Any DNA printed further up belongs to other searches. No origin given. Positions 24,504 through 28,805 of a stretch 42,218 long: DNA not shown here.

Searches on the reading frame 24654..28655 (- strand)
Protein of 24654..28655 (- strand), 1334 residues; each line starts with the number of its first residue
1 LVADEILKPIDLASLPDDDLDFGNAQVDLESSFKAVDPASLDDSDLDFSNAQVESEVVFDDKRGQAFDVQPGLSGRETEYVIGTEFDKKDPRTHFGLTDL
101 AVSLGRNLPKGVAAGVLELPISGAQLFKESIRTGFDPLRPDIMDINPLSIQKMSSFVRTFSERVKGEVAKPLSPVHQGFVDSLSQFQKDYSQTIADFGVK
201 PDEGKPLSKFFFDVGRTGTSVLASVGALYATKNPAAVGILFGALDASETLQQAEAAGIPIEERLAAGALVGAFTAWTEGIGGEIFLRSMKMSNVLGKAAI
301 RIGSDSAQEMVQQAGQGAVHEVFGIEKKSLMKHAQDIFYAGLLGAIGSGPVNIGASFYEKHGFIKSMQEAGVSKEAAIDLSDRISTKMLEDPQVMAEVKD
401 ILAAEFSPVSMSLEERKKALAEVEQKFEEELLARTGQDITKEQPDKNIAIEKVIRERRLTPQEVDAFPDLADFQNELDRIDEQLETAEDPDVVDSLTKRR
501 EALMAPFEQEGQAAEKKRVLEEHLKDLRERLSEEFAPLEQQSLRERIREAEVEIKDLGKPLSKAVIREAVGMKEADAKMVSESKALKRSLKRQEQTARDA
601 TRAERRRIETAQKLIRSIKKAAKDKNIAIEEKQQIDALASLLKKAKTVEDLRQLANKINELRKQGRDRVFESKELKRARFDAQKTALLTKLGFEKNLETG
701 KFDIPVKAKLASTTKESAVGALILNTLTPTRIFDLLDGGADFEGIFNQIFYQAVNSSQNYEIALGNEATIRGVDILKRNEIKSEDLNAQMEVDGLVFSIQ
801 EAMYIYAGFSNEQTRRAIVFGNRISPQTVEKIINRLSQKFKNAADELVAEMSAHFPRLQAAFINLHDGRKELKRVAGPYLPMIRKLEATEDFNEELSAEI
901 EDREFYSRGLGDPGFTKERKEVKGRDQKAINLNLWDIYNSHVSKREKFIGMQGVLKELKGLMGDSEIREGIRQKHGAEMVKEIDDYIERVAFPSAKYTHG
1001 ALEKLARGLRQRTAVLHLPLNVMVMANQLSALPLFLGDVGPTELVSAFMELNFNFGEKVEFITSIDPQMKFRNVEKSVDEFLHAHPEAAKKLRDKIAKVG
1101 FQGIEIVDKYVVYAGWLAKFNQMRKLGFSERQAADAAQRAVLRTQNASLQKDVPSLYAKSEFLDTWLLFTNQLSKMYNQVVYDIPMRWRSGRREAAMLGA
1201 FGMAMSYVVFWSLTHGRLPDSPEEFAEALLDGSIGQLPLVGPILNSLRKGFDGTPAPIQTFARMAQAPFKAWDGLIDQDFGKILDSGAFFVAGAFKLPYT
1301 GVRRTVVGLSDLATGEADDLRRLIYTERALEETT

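Call 7: search_protein_families(library=phrogs, proteins=[window:24654-28655:-], max_evalue=0.01)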
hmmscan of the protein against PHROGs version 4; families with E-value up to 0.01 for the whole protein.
window:24654-28655:- (1334 aa): 1 family
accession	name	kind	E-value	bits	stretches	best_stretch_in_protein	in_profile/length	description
phrog_9880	-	unknown function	4.8e-20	71.7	1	903-1183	1760-2046/2231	-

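Call 50: search_protein_families(library=pfam, proteins=[window:24654-28655:-], max_evalue=0.01)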
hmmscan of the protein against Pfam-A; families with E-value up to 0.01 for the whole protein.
window:24654-28655:- (1334 aa): 0 families
